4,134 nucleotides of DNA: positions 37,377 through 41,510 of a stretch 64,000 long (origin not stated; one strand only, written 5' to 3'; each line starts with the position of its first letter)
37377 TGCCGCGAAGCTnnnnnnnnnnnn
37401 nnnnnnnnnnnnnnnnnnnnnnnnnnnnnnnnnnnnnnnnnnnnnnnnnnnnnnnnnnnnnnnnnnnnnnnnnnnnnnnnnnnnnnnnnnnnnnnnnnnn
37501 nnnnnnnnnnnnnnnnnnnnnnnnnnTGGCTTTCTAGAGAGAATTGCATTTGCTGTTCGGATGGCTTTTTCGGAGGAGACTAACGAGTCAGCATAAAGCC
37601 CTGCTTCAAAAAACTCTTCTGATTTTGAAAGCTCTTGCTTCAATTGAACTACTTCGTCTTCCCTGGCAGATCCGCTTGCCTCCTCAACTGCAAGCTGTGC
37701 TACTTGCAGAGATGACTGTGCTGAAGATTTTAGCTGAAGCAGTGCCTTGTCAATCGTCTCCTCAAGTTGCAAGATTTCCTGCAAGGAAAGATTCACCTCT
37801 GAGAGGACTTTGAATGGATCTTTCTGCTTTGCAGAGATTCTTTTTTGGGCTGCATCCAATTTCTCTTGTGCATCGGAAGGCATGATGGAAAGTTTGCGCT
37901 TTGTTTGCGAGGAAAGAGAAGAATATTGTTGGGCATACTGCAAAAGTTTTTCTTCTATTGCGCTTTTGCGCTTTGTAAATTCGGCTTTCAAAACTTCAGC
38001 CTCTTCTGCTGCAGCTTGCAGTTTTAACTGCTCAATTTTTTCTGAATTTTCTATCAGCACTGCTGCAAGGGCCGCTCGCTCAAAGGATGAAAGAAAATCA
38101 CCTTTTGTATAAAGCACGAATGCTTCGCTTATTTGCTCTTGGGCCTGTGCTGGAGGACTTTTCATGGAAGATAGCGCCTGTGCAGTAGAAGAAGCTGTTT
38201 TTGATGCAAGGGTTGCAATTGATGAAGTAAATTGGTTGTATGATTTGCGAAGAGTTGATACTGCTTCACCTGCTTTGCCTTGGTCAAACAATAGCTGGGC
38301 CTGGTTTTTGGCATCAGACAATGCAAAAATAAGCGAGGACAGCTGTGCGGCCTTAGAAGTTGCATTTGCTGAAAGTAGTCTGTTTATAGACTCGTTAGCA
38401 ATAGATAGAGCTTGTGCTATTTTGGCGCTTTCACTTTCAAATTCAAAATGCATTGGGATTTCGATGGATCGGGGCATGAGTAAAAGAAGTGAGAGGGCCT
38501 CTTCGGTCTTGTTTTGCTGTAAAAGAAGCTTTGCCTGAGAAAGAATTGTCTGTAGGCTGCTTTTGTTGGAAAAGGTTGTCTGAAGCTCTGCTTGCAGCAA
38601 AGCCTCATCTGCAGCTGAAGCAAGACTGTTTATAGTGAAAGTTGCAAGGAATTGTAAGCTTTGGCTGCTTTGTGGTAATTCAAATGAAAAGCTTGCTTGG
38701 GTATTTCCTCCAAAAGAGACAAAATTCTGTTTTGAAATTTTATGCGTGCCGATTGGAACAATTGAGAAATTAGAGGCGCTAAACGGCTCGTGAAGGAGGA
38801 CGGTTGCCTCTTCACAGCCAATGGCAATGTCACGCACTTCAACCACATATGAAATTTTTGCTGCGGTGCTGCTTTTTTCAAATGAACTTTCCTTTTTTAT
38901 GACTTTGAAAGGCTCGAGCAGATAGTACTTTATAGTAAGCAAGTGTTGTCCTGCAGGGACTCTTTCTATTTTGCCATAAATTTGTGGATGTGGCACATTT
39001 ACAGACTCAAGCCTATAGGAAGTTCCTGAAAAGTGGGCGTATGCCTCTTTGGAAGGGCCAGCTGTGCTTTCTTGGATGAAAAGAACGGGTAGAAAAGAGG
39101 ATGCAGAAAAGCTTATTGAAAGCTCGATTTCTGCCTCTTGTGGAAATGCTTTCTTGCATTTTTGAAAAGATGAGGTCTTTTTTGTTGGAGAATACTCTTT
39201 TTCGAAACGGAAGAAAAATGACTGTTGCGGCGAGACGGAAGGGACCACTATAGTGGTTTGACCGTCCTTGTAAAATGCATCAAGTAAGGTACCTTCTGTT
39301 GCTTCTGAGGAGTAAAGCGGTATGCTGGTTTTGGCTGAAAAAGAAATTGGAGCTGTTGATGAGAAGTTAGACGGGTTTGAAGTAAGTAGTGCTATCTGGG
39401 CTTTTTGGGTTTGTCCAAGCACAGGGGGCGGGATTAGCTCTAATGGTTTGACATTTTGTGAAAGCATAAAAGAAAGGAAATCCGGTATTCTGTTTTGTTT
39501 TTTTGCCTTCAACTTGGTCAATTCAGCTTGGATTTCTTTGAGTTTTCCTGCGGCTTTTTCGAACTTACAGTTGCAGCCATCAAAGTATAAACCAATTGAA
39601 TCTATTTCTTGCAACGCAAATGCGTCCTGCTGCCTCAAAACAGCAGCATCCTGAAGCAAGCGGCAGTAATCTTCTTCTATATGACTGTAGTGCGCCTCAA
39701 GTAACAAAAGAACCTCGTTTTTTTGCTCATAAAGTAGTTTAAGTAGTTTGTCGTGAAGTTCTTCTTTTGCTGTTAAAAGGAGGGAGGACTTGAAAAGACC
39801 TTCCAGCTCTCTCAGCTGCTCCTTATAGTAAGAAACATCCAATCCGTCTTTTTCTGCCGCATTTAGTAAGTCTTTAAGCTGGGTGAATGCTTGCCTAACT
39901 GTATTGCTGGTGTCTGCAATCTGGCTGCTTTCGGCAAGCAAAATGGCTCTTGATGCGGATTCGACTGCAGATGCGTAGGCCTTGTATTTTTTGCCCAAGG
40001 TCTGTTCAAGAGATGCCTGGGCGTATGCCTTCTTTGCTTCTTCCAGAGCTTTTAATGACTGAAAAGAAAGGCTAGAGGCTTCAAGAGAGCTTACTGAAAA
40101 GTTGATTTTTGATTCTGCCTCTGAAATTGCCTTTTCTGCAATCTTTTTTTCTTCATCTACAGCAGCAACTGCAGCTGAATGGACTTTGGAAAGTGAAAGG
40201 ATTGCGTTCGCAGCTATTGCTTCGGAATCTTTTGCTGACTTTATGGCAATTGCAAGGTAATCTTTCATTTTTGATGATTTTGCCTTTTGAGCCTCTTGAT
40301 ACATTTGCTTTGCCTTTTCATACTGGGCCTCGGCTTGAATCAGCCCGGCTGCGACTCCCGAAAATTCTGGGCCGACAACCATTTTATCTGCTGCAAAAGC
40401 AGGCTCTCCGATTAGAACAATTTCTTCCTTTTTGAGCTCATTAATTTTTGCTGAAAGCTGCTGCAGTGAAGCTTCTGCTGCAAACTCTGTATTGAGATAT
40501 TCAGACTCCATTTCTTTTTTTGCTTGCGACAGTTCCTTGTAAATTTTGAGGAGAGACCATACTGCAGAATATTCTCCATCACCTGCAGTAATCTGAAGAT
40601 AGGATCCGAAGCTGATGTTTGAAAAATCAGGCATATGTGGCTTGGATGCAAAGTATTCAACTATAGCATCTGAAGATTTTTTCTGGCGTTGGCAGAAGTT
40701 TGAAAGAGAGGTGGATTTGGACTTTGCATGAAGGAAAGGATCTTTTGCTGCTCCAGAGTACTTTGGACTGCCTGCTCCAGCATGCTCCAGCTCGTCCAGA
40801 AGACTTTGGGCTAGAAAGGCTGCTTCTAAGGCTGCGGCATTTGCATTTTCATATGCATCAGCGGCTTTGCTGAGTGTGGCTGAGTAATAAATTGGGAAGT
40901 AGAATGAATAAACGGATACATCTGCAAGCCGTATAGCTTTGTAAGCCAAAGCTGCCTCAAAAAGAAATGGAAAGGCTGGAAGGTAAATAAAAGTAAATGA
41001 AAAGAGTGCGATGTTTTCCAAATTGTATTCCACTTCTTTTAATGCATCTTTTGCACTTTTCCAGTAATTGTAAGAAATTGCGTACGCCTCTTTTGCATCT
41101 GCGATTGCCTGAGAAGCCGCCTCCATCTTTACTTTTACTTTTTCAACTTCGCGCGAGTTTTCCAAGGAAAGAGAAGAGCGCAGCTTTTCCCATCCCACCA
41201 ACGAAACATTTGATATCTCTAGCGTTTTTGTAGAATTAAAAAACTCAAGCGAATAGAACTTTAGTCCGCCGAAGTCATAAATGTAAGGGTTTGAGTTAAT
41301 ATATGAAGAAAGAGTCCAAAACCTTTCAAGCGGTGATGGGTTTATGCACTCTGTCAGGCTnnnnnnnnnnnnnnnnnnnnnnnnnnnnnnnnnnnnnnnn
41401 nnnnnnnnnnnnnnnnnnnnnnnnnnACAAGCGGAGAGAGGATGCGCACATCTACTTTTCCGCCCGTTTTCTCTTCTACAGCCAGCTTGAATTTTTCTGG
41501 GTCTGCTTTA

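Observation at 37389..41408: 1345-aa Ala-rich coiled-coil surface giant with C-terminal membrane anchor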

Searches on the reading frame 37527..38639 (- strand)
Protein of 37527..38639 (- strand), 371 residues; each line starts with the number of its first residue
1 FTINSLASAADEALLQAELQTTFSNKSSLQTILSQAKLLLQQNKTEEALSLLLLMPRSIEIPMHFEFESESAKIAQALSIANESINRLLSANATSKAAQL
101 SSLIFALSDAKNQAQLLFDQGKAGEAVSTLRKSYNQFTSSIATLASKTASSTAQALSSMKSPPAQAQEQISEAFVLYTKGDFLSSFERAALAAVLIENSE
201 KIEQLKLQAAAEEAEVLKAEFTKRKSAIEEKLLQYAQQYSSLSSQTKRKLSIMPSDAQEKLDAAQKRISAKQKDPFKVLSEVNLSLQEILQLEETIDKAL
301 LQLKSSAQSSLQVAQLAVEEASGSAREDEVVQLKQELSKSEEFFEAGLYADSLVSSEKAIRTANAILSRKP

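Call 72: search_solved_structures(query=A8, max_evalue=10)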
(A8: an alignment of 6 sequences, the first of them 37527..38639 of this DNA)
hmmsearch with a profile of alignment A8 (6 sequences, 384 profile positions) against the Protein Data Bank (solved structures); distinct sequences matched with E-value up to 10: 1.
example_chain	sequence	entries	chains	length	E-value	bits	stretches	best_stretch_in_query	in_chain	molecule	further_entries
4uy3_A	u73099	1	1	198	0.13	14.7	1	144-221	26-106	SEPTATION RING FORMATION REGULATOR EZRA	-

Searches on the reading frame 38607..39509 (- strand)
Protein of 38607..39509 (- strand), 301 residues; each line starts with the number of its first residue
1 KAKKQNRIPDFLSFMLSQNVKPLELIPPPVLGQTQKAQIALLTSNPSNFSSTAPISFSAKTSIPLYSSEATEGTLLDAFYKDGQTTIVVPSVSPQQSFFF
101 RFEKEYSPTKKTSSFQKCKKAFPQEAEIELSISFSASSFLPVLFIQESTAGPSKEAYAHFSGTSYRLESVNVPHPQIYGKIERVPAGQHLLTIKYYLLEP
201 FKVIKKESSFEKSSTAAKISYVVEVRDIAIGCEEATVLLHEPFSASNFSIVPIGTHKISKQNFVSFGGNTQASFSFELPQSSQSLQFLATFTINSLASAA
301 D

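Call 44: search_solved_structures(query=A4, max_evalue=10, show_alignments=2)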
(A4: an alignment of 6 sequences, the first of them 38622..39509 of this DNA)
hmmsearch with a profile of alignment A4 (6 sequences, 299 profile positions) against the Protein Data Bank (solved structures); distinct sequences matched with E-value up to 10: 0.

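Call 45: search_protein_families(library=pfam, alignment_id=A4, max_evalue=10)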
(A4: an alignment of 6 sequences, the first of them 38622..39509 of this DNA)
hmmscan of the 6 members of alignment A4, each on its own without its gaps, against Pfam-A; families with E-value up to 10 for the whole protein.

A. member 1, window:38622-39509:- (296 aa): 0 families

B. families by the number of members that match (of 6 scanned): 1 family
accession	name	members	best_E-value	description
PF14109.11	GldH_lipo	1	0.038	GldH lipoprotein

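Call 54: predict_structure(alignment_id=A5)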
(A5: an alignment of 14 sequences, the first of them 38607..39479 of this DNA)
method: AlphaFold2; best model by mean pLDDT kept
length: 291 residues; sequences in the alignment: 14
mean_pLDDT: 92.9   pTM: 0.76
mean pLDDT of the five models: 92.9, 92.7, 92.2, 92.2, 91.8
residues with pLDDT >= 90: 240; 70-90: 51; 50-70: 0; < 50: 0
segments of 3 or more residues with pLDDT < 50: none
pLDDT, mean of each block of 10 residues (from residue 1): 93 92 94 95 95 93 95 93 95 93 95 96 95 95 96 96 93 96 96 89 86 94 95 91 91 91 93 90 83 73
secondary structure, 60 per line:
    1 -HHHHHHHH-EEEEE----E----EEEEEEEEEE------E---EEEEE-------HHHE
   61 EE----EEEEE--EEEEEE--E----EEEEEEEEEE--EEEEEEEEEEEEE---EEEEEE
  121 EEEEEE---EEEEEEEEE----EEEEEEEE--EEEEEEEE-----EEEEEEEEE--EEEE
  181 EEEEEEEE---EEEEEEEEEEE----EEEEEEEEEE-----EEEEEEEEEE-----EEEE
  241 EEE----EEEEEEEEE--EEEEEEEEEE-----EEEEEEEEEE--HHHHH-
elements in order: H2-9 E11-15 E25-34 E45-49 E60-62 E67-71 E74-79 E87-96 E99-111 E115-126 E130-138 E143-150 E153-160 E166-174 E177-188 E192-202 E207-216 E222-231 E237-243 E248-256 E259-268 E274-283 H286-290

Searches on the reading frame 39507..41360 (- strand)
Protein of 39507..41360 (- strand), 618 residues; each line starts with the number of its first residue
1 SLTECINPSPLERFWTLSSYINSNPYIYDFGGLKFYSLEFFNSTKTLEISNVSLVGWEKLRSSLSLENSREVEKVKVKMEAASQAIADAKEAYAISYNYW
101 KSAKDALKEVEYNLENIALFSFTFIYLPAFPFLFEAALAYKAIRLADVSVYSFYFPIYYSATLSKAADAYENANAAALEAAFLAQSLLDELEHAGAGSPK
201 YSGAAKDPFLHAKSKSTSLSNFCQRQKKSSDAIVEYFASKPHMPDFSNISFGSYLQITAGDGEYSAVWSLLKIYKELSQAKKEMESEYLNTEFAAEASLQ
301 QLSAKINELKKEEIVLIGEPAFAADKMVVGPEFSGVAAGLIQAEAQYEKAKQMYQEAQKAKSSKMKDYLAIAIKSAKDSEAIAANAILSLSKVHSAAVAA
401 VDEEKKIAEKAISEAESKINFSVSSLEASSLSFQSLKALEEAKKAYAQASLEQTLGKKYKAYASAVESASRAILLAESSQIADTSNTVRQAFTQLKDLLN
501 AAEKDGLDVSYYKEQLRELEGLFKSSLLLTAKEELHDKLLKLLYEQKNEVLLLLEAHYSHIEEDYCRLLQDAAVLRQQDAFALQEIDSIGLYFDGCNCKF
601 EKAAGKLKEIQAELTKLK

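Call 71: search_solved_structures(query=A7, max_evalue=10)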
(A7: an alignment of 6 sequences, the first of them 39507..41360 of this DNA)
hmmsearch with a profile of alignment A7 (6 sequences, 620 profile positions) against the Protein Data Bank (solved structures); distinct sequences matched with E-value up to 10: 6.
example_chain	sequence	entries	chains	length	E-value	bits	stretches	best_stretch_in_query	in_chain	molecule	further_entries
3s9g_A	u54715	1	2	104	0.1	14.4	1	263-322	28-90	Protein HEXIM1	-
9min_D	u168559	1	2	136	0.11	14.3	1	345-403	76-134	designed minibinder KH46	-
4w7y_A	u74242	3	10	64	0.4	12.5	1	475-529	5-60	B-cell receptor-associated protein 29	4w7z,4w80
9jm8_B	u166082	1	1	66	0.49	12.2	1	384-448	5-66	LRD-7V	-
2gd7_A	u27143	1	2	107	0.56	12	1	263-322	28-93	HEXIM1 protein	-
2b7u_A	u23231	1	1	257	0.79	11.5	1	497-536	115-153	CHARYBDIN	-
